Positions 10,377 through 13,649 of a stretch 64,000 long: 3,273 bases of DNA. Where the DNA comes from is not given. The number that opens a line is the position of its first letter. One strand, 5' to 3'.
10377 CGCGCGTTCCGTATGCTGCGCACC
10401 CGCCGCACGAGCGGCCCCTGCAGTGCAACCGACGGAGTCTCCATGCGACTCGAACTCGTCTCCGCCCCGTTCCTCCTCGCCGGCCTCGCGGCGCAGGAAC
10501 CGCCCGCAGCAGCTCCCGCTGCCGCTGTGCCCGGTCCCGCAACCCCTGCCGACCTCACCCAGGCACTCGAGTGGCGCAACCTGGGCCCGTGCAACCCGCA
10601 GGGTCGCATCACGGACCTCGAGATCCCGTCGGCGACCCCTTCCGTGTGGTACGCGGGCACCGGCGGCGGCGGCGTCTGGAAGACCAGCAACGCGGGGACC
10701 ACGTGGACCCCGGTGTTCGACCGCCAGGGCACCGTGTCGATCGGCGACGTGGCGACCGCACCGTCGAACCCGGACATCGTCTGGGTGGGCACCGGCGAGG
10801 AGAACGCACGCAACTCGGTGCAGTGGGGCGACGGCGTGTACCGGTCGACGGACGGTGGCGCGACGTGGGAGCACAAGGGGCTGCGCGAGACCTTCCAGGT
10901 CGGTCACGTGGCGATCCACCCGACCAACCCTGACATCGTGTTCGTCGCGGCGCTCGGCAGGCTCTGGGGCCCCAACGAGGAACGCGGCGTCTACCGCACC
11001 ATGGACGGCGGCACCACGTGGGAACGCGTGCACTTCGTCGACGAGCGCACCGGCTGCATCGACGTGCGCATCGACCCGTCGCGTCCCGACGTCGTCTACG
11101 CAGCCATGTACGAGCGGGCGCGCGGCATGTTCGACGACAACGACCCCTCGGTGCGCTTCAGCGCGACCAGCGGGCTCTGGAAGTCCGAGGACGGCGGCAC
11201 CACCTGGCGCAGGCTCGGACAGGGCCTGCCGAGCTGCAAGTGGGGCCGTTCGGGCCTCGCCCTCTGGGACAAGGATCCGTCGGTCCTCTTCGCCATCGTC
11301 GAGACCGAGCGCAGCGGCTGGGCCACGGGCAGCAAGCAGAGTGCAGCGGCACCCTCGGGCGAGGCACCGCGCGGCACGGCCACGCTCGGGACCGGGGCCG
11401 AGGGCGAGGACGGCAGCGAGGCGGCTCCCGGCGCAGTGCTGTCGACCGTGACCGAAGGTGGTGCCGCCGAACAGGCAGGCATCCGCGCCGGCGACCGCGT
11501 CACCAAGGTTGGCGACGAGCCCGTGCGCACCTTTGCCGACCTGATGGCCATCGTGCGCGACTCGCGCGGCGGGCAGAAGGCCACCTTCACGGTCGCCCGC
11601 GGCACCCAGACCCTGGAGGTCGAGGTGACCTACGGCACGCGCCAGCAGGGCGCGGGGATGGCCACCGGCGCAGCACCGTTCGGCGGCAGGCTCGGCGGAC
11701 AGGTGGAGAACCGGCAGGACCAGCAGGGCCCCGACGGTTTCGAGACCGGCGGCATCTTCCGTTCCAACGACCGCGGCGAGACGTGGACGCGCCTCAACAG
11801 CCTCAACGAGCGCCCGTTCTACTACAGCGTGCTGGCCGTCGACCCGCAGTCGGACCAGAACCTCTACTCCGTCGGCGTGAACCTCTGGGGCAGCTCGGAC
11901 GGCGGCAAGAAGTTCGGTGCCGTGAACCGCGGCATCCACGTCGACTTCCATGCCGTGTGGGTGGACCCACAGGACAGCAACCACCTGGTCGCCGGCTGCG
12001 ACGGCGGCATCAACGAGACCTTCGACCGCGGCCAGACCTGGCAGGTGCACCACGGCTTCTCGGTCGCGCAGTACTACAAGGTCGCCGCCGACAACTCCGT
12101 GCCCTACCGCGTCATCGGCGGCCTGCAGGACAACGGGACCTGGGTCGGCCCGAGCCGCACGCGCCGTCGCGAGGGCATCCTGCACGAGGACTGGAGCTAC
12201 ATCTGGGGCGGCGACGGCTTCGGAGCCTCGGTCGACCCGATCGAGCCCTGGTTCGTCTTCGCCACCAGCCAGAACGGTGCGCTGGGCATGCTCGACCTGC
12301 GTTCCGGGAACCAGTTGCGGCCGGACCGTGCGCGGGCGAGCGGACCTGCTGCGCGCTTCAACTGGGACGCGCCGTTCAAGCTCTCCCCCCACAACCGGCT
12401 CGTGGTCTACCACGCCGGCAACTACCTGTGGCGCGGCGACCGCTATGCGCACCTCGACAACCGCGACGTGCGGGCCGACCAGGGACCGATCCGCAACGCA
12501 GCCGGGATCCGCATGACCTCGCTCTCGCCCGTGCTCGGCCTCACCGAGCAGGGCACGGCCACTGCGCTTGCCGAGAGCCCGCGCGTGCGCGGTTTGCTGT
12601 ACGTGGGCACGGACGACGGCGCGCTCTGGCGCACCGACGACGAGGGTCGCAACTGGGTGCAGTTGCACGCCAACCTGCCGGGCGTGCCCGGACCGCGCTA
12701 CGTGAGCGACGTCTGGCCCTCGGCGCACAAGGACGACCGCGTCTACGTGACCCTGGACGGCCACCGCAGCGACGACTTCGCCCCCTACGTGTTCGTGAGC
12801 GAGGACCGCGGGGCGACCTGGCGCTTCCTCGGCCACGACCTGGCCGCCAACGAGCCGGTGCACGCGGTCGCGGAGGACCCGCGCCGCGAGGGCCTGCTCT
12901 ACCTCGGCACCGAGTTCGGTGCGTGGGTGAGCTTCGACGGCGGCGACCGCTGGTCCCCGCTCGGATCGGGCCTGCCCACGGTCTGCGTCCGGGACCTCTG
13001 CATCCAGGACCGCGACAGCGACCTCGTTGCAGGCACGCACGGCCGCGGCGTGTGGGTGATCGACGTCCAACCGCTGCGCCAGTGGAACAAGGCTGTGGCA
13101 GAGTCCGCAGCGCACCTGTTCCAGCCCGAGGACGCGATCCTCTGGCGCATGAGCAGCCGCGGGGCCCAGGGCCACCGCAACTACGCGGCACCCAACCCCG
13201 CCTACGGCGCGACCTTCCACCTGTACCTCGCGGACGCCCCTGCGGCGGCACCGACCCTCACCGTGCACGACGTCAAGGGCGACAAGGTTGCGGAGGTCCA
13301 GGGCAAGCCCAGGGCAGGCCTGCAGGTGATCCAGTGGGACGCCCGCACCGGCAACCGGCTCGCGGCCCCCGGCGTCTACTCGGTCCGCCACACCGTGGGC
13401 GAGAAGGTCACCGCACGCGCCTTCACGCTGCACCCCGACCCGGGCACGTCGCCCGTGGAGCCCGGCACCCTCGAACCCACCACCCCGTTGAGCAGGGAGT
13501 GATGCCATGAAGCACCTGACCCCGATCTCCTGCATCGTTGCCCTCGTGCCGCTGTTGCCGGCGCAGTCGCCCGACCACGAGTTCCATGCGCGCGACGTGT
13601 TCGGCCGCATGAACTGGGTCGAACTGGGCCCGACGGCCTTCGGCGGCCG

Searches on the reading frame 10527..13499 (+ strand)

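Call 42: search_protein_families(library=pfam, proteins=[window:10527-13499:+], max_evalue=0.001)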
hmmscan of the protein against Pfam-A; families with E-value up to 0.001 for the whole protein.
window:10527-13499:+ (991 aa): 8 families
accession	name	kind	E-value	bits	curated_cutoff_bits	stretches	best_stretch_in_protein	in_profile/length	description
PF15902.12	Sortilin-Vps10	-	9.2e-28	97.6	33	3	104-263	3-141/446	Sortilin, neurotensin receptor 3,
PF17820.7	PDZ_6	-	2.3e-11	43.7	27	1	306-358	3-54/54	PDZ domain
PF13180.12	PDZ_2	-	5.6e-11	43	27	1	295-368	11-79/80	PDZ domain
PF02012.26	BNR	-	8.8e-09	34.5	27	0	105-115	1-11/12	BNR/Asp-box repeat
PF00595.29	PDZ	-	1e-08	35.9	23.2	1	289-346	14-70/81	PDZ domain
PF13088.12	BNR_2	-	4.4e-06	26.7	31.4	0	98-229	134-250/277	BNR repeat-like domain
PF15899.11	BNR_6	-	4.7e-06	26.6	27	0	410-421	1-12/14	BNR-Asp box repeat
PF13860.13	FlgD_ig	-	9e-05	22.8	27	1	903-954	19-72/79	FlgD Ig-like domain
